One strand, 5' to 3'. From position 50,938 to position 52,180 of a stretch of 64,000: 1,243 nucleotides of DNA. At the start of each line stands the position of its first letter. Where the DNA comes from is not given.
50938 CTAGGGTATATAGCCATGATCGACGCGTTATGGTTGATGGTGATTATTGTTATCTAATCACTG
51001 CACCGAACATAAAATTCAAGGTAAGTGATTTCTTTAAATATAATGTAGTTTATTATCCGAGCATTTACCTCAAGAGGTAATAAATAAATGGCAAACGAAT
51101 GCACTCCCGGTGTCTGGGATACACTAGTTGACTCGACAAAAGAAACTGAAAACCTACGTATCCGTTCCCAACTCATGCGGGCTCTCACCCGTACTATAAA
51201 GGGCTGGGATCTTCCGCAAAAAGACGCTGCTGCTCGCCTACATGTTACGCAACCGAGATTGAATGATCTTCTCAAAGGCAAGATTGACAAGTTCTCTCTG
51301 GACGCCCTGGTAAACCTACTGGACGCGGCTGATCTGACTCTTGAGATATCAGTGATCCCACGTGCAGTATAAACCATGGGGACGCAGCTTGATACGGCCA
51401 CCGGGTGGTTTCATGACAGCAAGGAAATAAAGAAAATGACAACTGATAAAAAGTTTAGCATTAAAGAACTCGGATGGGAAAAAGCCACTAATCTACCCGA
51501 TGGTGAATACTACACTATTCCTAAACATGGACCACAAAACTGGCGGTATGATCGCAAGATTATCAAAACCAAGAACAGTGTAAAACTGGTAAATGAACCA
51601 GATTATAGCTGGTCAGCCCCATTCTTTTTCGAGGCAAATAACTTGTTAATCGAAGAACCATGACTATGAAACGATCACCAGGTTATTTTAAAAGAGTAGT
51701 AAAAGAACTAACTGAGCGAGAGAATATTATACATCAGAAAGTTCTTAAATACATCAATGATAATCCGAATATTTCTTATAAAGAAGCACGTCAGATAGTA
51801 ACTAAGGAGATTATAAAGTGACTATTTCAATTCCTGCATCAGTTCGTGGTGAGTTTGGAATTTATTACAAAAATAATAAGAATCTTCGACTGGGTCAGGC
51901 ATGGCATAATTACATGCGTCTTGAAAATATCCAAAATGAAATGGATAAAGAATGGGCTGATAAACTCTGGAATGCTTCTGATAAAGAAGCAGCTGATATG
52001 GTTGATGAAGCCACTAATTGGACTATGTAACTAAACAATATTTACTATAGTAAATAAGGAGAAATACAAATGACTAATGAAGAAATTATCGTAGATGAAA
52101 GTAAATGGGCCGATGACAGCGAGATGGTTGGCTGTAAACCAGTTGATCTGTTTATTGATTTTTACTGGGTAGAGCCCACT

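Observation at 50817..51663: Host-like XRE/HigA-type HTH 'antitoxin' gene sandwiched between two paralogous small genes: orphan antitoxin / anti-abortive-infection candidate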

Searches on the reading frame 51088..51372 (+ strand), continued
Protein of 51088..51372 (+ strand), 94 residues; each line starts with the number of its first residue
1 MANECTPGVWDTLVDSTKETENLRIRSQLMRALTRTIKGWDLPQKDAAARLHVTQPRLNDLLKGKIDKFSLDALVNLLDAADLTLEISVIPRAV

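Call 106: find_related_loci(query=L017:5001-5324:+, collection=genome_contigs, flank=1500)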
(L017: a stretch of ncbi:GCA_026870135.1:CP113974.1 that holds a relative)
Query L017:5001-5324:+ (108 aa) in genome_contigs; peptide patterns used: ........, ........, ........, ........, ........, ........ (x = any residue, [..] = any of these).
334 stretches matched a pattern; 93 encode a relative of the query (tblastn E <= 1e-3); the best 80 are kept; 80 distinct loci.
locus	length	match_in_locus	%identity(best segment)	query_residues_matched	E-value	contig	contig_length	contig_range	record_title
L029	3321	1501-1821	79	1-107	2e-54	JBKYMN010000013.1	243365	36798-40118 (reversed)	Enterobacterales bacterium AE_CKDN230030158-1A_HGKHYDSX7 13, whole genome shotgun sequence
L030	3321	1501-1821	78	1-107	5e-53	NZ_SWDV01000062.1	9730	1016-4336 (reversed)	Pseudomonas nicosulfuronedens strain LAM1902 LAM1902_ctg062, whole genome shotgun sequence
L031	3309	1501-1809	63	7-108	1e-41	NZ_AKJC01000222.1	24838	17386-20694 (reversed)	Pseudomonas sp. GM84 PMI38_contig266.266, whole genome shotgun sequence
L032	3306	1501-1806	63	7-107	2e-38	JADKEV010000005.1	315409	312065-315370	MAG: Betaproteobacteria bacterium isolate Rand_18-Q3-R56-63_BATAC.171 tig00001937-10-3145020, whole genome shotgun seque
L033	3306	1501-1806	59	7-107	2e-37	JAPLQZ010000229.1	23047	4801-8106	MAG: Rhodocyclales bacterium isolate LacPavin_0818_WC55_MAG_62_34 LacPavin_0818_WC55_scaffold_262402, whole genome shotg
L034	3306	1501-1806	58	7-107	3e-37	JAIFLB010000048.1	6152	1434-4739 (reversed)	MAG: Betaproteobacteria bacterium isolate bin_151 scaffold_45036, whole genome shotgun sequence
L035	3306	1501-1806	60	7-107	5e-37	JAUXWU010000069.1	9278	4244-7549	MAG: Rhodocyclaceae bacterium isolate C15_metabat.bin.33_sub C15_k141_370484, whole genome shotgun sequence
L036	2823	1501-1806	59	7-107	6e-37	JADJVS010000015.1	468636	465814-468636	MAG: Sulfuritalea sp. isolate Hjor_18-Q3-R7-51_MAXAC.006 tig00119765-10-4686120, whole genome shotgun sequence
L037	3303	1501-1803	57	7-107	6e-37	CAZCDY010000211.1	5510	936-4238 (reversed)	MAG TPA_asm: uncultured Gammaproteobacteria bacterium isolate binchicken_co405_26 genome assembly, contig: NODE_22833_le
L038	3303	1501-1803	57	7-107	1e-36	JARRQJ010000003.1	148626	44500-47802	MAG: Gammaproteobacteria bacterium isolate Spart_199_MAG scaffold_17, whole genome shotgun sequence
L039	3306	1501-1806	59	7-107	2e-36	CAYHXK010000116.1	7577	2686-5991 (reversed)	MAG TPA_asm: uncultured Sterolibacterium sp. isolate ERP119705_co15_56 genome assembly, contig: NODE_12086_length_7577_c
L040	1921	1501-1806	61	7-107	1e-36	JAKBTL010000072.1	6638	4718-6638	MAG: Actinomycetes bacterium isolate MAS3.bin110 NODE_22852_length_6638_cov_6.714022, whole genome shotgun sequence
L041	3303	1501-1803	59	6-105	4e-36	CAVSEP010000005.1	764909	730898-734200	MAG: uncultured proteobacterium isolate MFD01872.bin.1.352 genome assembly, contig: contig_66561, whole genome shotgun s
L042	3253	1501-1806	60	7-107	1e-35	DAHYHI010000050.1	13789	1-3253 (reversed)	MAG TPA_asm: Acidimicrobiaceae bacterium isolate clean4135 k141_1306473, whole genome shotgun sequence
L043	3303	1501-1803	57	7-107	1e-35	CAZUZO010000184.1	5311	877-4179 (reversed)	MAG TPA_asm: uncultured Thiotrichales bacterium isolate SRP072547_co1_415 genome assembly, contig: NODE_35289_length_531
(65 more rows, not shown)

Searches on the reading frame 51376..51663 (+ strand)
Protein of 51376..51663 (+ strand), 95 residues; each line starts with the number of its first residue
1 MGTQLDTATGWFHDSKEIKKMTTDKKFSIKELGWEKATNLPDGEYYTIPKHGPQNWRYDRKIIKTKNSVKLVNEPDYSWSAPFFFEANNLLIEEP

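Call 5: search_protein_families(library=pfam, proteins=[window:51376-51663:+], max_evalue=1)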
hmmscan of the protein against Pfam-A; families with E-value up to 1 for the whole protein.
window:51376-51663:+ (95 aa): 0 families

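Call 9: search_protein_families(library=ncbifam, proteins=[window:51376-51663:+], max_evalue=1)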
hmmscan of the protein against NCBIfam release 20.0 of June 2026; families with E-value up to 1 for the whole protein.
window:51376-51663:+ (95 aa): 0 families

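Call 10: search_protein_families(library=phrogs, proteins=[window:51376-51663:+], max_evalue=0.1)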
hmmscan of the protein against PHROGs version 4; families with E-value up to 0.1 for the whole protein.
window:51376-51663:+ (95 aa): 2 families
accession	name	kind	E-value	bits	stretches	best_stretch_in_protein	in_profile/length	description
phrog_10237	-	unknown function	8.8e-36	122.8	1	21-95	1-75/79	-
phrog_14538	-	unknown function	0.045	15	0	32-60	20-50/80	-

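Call 11: search_protein_families(library=padloc, proteins=[window:51376-51663:+], max_evalue=1)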
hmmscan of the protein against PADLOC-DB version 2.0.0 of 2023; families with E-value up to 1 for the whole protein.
window:51376-51663:+ (95 aa): 0 families

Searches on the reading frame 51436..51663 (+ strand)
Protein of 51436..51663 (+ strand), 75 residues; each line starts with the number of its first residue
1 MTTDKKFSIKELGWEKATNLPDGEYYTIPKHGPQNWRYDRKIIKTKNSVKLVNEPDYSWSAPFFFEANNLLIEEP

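Call 26: search_dna_similar(query=window:51436-51663:+, collection=phages, mode=protein, max_rows=60, rows=spread, max_evalue=0.01)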
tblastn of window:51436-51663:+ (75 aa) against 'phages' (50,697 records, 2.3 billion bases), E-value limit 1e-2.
Records with a match: 48; places in all: 89; records where one place covers at least 80% of the query: 45.
Best place of each record, by identity: >=99% 33; 95-99% 1; 90-95% 7; 80-90% 2; <60% 5.
By first word of the organism name: Pseudomonas 48.
By host as written in the record: Pseudomonas aeruginosa 23; Pseudomonas aeruginosa PAO1 5; - 3; Pseudomonas sp. 2; Pseudomonas aeruginosa ATCC 10145 2; Pseudomonas aeruginosa 147 2; Pseudomonas aeruginosa strain PAO1 2; Pseudomonas syringae actinidae 2; and 7 more.
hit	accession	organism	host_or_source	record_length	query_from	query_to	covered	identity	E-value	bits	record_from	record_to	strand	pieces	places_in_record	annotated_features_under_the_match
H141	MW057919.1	Pseudomonas phage vB_PaeM_kmuB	Pseudomonas aeruginosa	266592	1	75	100%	100.0%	2e-44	156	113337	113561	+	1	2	hypothetical protein (x2)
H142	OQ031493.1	Pseudomonas phage MRostami-2023c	Pseudomonas sp.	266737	1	75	100%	100.0%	2e-44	156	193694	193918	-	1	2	record has no annotation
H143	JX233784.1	Pseudomonas phage PA7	Pseudomonas aeruginosa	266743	1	75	100%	100.0%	2e-44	156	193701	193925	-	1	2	hypothetical protein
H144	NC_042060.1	Pseudomonas phage PA7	Pseudomonas aeruginosa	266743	1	75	100%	100.0%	2e-44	156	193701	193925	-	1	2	hypothetical protein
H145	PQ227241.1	Pseudomonas phage vB_PaeM_HUST_1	Pseudomonas aeruginosa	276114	1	75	100%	100.0%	2e-44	156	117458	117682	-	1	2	hypothetical protein (x2)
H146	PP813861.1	Pseudomonas phage vB_PaeM_FBPa36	Pseudomonas sp.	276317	1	75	100%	100.0%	2e-44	156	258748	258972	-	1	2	hypothetical protein (x2)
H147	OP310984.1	Pseudomonas phage Koomba boorn-mokiny kep-wari Wadjak 2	Pseudomonas aeruginosa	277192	1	75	100%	100.0%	2e-44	156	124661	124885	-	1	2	hypothetical protein (x2)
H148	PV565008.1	Pseudomonas phage vB_PaePA10145phi1_MKR2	Pseudomonas aeruginosa (clinical ...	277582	1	75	100%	100.0%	2e-44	156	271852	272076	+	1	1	hypothetical protein (x2)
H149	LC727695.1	Pseudomonas phage sp. Brmt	Pseudomonas aeruginosa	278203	1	75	100%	100.0%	2e-44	156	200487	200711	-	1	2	hypothetical protein (x2)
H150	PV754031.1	Pseudomonas phage Bobae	Pseudomonas aeruginosa Ps33 (clinical ...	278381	1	75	100%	100.0%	2e-44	156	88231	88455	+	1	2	hypothetical protein (x2)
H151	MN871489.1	Pseudomonas phage PaZh_1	Pseudomonas aeruginosa PAO1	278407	1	75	100%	100.0%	2e-44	156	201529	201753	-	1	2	record has no annotation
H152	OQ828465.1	Pseudomonas phage PA_ZH1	Pseudomomas aeruginosa PAO1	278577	1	75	100%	100.0%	2e-44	156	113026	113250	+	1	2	hypothetical protein (x2)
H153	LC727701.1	Pseudomonas phage sp. NK1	Pseudomonas aeruginosa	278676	1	75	100%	100.0%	2e-44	156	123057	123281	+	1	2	hypothetical protein (x2)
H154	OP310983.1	Pseudomonas phage Koomba boorn-mokiny kep-wari Wadjak 1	Pseudomonas aeruginosa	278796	1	75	100%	100.0%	2e-44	156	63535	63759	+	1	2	hypothetical protein (x2)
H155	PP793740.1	Pseudomonas phage vB_PaM_W10-2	Pseudomonas aeruginosa ATCC 27853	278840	1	75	100%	100.0%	2e-44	156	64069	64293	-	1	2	hypothetical protein (x2)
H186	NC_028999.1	Pseudomonas phage PhiPA3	Pseudomonas aeruginosa strain PAO1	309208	7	71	87%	36.8%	3e-7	51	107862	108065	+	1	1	116: hypothetical protein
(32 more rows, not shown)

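Call 28: get_annotated_region(hit=H186, flank=2500)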
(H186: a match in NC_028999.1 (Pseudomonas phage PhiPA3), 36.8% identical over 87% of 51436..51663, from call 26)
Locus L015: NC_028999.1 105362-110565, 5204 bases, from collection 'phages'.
description: Pseudomonas phage PhiPA3, complete genome.
organism: Pseudomonas phage PhiPA3 (NCBI taxid 998086)
taxonomy: Viruses; Duplodnaviria; Heunggongvirae; Uroviricota; Caudoviricetes; Miltoncavirus; Miltoncavirus PhiPA3
host: Pseudomonas aeruginosa strain PAO1; source: -; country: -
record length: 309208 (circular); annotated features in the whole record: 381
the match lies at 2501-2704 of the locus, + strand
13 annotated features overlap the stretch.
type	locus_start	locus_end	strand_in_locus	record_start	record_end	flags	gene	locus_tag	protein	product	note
CDS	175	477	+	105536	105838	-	110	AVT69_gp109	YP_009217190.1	hypothetical protein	-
CDS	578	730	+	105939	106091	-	111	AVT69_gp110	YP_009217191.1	hypothetical protein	similar to gp83 in Pseudomonas phage phiEL, gp173 Pseudomonas phage 201phi2-1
CDS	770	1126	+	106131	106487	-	112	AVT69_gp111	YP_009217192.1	hypothetical protein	-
CDS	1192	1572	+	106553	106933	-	113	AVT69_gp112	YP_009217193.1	hypothetical protein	similar to gp012 in Pseudomonas phage phiKZ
CDS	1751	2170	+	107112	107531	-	114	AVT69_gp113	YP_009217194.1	hypothetical protein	-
CDS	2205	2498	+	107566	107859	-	115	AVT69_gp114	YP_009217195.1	hypothetical protein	-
CDS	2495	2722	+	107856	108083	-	116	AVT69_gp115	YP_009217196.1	hypothetical protein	similar to gp115 in Pseudomonas phage phiKZ, PPEV_gp085 Pseudomonas phage EL, gp113 Pseudomonas phage phiKZ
CDS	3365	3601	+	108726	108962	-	117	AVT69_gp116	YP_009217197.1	hypothetical protein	similar to gp007 in Pseudomonas phage phiKZ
CDS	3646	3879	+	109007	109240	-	118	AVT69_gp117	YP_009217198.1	hypothetical protein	similar to gp020 in Pseudomonas phage phiKZ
CDS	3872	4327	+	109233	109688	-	119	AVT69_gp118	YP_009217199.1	hypothetical protein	-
CDS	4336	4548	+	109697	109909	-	120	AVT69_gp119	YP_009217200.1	hypothetical protein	similar to gp175 in Pseudomonas phage 201phi2-1, gp112 Pseudomonas phage phiKZ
CDS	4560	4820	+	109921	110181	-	121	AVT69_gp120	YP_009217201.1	hypothetical protein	similar to gp8 in Pseudomonas phage 201phi2-1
CDS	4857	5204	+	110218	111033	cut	122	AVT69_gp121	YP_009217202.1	hypothetical protein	similar to gp014 in Pseudomonas phage phiKZ, gp099 Pseudomonas phage EL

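Call 55: search_protein_families(library=pfam, proteins=[L015:2205-2498:+], max_evalue=0.01)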
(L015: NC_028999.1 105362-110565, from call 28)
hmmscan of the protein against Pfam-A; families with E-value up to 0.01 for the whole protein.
L015:2205-2498:+ (97 aa): 0 families

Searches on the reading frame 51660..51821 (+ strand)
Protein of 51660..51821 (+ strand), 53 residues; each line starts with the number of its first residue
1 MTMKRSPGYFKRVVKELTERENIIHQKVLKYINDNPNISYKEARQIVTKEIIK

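Call 5: search_protein_families(library=pfam, proteins=[window:51660-51821:+], max_evalue=1)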
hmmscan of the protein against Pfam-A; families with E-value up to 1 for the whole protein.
window:51660-51821:+ (53 aa): 2 families
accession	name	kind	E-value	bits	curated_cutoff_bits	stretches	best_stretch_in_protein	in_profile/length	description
PF13412.12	HTH_24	-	0.00062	19.7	21.9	1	22-42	2-22/48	Winged helix-turn-helix DNA-binding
PF24913.1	HTH_AAA_fung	-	0.046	14.2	27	1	15-49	29-64/120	Fungal AAA protein, C-terminal winged helix domain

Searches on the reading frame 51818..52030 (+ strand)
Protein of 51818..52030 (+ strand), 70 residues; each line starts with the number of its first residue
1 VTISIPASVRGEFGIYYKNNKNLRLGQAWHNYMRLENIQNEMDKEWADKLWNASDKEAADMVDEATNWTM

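Call 5: search_protein_families(library=pfam, proteins=[window:51818-52030:+], max_evalue=1)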
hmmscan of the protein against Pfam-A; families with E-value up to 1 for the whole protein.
window:51818-52030:+ (70 aa): 2 families
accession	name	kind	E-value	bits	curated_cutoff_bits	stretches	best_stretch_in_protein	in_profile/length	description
PF12122.13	Rhomboid_N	-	0.0082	16.8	26.2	1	21-57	8-46/86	Cytoplasmic N-terminal domain of rhomboid serine protease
PF06658.17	DUF1168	-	0.12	12.6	22.1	1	11-66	37-84/137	Protein of unknown function (DUF1168)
